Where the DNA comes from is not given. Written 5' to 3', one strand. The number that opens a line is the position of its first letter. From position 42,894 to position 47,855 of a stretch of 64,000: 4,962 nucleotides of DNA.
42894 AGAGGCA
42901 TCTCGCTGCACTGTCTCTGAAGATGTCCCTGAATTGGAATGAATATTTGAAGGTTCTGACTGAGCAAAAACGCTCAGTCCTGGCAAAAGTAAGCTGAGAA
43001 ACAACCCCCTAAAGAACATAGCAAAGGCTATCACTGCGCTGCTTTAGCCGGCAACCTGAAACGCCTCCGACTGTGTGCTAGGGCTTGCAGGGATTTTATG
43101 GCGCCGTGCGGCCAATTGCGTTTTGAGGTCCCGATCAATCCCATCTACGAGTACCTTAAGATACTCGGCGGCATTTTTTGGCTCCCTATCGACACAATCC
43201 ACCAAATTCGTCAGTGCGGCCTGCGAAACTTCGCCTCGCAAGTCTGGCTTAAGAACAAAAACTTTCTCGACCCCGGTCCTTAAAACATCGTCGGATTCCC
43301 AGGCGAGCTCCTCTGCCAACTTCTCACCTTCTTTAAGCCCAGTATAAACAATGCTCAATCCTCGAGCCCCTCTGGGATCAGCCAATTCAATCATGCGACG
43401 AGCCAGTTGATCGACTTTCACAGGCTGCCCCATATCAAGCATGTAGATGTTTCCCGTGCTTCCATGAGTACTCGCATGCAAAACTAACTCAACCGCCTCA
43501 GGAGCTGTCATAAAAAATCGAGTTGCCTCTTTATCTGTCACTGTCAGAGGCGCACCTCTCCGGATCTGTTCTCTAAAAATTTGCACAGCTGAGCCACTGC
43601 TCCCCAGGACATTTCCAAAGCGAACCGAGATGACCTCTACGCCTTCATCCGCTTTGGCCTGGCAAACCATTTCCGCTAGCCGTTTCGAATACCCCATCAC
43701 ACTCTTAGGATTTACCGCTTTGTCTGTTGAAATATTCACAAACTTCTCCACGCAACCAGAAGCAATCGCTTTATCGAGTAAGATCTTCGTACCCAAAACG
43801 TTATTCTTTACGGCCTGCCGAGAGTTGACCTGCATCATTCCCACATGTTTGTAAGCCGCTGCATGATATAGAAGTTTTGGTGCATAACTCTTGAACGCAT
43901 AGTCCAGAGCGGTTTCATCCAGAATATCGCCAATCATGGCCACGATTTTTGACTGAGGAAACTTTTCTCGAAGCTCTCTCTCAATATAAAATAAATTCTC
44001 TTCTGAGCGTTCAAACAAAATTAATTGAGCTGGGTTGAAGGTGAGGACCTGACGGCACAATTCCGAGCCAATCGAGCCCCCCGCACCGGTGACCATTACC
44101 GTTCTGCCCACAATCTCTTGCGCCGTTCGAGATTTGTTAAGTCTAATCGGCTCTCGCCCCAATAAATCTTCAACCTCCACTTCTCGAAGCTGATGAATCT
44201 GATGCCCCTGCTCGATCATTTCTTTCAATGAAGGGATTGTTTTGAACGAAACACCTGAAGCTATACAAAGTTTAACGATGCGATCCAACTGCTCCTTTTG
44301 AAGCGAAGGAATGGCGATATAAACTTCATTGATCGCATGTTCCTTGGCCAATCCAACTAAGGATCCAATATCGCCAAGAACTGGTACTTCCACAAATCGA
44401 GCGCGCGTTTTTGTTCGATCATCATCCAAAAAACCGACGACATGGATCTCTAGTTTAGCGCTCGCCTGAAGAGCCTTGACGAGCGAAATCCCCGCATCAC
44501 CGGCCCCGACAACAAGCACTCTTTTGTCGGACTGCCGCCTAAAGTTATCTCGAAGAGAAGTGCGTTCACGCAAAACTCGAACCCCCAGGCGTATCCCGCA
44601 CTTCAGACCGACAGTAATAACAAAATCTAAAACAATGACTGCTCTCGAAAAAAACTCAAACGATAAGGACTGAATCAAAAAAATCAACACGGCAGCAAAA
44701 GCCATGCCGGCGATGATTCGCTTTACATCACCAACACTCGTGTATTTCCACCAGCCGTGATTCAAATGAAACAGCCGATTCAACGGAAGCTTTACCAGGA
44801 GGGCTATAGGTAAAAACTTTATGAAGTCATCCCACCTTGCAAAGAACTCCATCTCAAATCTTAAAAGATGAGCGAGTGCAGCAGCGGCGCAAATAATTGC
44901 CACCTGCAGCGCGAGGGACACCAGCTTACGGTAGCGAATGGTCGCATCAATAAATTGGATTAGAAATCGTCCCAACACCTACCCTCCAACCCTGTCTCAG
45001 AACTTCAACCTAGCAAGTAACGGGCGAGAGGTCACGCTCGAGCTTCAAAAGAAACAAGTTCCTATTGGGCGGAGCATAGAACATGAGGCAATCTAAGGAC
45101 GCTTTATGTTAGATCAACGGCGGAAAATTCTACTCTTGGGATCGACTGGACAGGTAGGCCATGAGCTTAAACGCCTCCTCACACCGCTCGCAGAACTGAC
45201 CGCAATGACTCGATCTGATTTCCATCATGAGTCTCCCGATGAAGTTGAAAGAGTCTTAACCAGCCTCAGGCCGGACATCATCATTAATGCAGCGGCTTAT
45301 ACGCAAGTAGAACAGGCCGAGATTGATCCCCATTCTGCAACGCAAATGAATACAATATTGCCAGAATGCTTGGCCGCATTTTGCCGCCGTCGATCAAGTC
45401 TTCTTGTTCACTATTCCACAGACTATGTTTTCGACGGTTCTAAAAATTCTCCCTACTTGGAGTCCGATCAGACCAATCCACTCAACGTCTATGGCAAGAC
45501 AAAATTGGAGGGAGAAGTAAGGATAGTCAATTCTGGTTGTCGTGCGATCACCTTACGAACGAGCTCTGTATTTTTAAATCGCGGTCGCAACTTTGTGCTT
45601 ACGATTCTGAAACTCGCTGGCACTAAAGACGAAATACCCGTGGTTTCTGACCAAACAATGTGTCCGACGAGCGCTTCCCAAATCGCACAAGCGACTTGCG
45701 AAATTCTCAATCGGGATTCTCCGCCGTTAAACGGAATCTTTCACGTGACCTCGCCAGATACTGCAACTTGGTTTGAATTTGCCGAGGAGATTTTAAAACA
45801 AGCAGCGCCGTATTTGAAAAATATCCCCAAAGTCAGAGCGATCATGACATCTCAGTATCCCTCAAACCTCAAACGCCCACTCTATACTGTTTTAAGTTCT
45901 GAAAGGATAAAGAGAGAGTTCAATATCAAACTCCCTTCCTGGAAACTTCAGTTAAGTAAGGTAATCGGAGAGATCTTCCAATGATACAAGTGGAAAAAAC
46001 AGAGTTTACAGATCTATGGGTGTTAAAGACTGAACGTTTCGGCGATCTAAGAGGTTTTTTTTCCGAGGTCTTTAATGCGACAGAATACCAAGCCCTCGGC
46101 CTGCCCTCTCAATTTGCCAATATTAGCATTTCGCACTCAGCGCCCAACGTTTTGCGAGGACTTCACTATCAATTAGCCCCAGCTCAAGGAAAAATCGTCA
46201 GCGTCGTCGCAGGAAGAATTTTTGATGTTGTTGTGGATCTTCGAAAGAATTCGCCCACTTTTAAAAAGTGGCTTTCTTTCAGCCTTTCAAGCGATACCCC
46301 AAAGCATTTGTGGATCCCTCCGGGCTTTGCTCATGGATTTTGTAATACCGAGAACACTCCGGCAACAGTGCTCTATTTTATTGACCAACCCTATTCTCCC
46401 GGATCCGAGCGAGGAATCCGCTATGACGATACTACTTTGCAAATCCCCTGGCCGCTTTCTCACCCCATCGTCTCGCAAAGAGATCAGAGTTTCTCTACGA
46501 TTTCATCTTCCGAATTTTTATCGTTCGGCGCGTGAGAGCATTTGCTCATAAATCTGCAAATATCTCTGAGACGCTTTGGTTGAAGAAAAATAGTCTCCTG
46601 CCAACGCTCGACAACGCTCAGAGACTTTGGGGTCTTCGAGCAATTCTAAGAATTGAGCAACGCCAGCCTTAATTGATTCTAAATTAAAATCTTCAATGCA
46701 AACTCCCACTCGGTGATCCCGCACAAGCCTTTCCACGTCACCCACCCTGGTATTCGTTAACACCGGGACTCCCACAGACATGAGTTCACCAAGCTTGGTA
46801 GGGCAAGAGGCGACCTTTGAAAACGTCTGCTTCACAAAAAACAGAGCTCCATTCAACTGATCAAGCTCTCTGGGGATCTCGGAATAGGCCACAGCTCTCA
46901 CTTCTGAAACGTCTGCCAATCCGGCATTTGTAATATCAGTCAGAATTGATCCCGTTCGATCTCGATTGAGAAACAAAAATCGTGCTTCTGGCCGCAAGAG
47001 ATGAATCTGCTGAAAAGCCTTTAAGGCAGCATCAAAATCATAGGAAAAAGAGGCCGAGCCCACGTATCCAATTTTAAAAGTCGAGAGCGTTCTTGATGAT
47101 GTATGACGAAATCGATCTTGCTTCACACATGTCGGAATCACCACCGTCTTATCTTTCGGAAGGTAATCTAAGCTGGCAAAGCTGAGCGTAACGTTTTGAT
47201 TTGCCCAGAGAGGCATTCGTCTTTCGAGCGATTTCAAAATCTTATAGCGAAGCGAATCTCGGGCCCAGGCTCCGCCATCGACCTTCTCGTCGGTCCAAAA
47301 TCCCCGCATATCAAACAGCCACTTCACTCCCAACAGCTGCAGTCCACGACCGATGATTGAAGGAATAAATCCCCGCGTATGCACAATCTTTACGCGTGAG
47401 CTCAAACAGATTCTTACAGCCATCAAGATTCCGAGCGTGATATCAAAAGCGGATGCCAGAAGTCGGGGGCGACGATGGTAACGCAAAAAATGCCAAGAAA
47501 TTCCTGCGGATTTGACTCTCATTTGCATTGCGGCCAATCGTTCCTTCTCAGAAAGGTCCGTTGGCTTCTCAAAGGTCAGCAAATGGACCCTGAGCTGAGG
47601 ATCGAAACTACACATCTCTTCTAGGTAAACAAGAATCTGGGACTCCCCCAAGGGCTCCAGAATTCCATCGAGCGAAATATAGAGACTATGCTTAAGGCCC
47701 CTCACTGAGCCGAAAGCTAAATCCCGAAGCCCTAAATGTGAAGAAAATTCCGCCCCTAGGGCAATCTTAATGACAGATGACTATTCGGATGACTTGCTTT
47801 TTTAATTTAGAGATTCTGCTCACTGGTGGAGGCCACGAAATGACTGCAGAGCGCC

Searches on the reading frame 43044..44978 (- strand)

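Call 11: search_protein_families(library=ncbifam, proteins=[window:43044-44978:-], max_evalue=0.00001)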
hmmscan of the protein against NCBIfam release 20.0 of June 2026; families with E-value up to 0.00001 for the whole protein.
window:43044-44978:- (644 aa): 25 families
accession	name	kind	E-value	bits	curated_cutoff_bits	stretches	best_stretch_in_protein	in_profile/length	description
TIGR03589.1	PseB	equivalog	8.4e-44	149.8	407.75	1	292-581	5-284/324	UDP-N-acetylglucosamine 4,6-dehydratase (inverting)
TIGR04130.1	FnlA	equivalog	9.5e-44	149.6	730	1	292-582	5-288/337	UDP-N-acetylglucosamine 4,6-dehydratase/5-epimerase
TIGR03025.1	EPS_sugtrans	subfamily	1.7e-27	96.8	295.55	1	25-269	3-242/445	exopolysaccharide biosynthesis polyprenyl glycosylphosphotransferase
TIGR03023.1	WcaJ_sugtrans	equivalog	5.1e-27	95.3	410.75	1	24-270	2-248/453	undecaprenyl-phosphate glucose phosphotransferase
TIGR01179.1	galE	equivalog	8.2e-12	44.6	262.3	1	294-461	2-180/332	UDP-glucose 4-epimerase GalE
TIGR03022.1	WbaP_sugtrans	subfamily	2e-10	40.6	403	1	30-279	11-256/456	undecaprenyl-phosphate galactose phosphotransferase WbaP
TIGR02622.1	CDP_4_6_dhtase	equivalog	5.5e-10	38.9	278.45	1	291-428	4-140/352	CDP-glucose 4,6-dehydratase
TIGR01181.1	dTDP_gluc_dehyt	equivalog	1.5e-09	37.4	365.1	1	294-420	2-127/321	dTDP-glucose 4,6-dehydratase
TIGR01214.1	rmlD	equivalog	7.8e-09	35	224.05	1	293-480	1-175/285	dTDP-4-dehydrorhamnose reductase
NF007518.0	PRK10124.1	equivalog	9.4e-09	34.5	684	1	94-250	90-239/464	undecaprenyl-phosphate glucose phosphotransferase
TIGR03013.1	EpsB_2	subfamily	1.6e-08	34.1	393.35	1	27-250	5-220/443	TIGR03013 family XrtA/PEP-CTERM system glycosyltransferase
NF004526.0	PRK05872.1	subfamily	1.6e-07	30.8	276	1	285-363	4-78/297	short-chain dehydrogenase/reductase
TIGR03466.1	HpnA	hypoth_equivalog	2.8e-07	29.7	367.65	1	293-423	2-118/327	hopanoid-associated sugar epimerase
NF007956.0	PRK10675.1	subfamily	5.1e-07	29.1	394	1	293-419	2-125/338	UDP-glucose 4-epimerase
TIGR02632.1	RhaD_aldol-ADH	equivalog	1e-06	27.4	567.75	1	276-365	399-487/676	bifunctional rhamnulose-1-phosphate aldolase/short-chain dehydrogenase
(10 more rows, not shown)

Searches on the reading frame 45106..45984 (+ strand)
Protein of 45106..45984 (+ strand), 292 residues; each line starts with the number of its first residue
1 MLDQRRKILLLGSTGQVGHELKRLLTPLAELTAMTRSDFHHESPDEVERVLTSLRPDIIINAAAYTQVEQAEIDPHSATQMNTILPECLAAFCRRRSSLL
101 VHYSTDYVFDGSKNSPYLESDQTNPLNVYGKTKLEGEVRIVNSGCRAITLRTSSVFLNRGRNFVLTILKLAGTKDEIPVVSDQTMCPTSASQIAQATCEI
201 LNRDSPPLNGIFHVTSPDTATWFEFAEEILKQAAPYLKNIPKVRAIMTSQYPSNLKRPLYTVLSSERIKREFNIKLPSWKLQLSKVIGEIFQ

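Call 11: search_protein_families(library=ncbifam, proteins=[window:45106-45984:+], max_evalue=0.00001)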
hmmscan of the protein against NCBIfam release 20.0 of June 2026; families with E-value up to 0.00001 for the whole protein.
window:45106-45984:+ (292 aa): 3 families
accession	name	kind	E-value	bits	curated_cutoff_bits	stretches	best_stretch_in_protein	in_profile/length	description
TIGR01214.1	rmlD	equivalog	4.2e-87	291.9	224.05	1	7-288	1-283/285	dTDP-4-dehydrorhamnose reductase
NF007440.0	PRK09987.1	equivalog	8.2e-67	225.6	308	1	7-291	2-294/299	dTDP-4-dehydrorhamnose reductase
TIGR01179.1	galE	equivalog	9e-07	28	262.3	1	45-138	60-154/332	UDP-glucose 4-epimerase GalE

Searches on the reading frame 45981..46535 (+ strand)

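Call 59: search_protein_families(library=ncbifam, proteins=[window:45981-46535:+], max_evalue=1e-10)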
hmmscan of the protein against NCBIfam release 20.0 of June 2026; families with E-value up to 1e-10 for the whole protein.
window:45981-46535:+ (184 aa): 1 family
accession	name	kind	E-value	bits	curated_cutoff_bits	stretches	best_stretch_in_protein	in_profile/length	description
TIGR01221.1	rmlC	equivalog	8.5e-55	185.3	155.75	1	4-175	2-173/176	dTDP-4-dehydrorhamnose 3,5-epimerase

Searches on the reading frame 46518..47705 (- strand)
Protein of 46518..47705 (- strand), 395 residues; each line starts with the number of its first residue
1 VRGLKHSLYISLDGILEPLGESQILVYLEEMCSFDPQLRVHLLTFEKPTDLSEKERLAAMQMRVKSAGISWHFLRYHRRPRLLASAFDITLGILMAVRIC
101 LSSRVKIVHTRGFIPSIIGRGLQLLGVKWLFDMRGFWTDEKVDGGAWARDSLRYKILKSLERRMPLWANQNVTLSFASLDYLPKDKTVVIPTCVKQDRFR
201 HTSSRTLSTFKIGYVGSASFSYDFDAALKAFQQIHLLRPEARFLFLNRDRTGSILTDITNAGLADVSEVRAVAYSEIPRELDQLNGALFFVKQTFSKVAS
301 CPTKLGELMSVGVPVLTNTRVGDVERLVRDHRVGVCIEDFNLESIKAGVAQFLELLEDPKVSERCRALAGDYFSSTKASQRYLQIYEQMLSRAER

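Call 59: search_protein_families(library=ncbifam, proteins=[window:46518-47705:-], max_evalue=1e-10)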
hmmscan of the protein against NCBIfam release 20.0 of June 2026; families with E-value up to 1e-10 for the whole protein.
window:46518-47705:- (395 aa): 0 families

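Call 70: search_protein_families(library=pfam, proteins=[window:46518-47705:-], max_evalue=0.1)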
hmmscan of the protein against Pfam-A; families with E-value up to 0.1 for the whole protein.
window:46518-47705:- (395 aa): 4 families
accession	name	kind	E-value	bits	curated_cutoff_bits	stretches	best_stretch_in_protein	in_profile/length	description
PF00534.26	Glycos_transf_1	-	5.5e-07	29.7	26.4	1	209-356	15-159/172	Glycosyl transferases group 1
PF13692.12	Glyco_trans_1_4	-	5.5e-05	23.9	27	1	211-353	3-140/142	Glycosyl transferases group 1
PF13579.12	Glyco_trans_4_4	-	0.00079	20.2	29.7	1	39-190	20-155/158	Glycosyl transferase 4-like domain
PF13439.12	Glyco_transf_4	-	0.0086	16.6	28.5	1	39-197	21-169/170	Glycosyltransferase Family 4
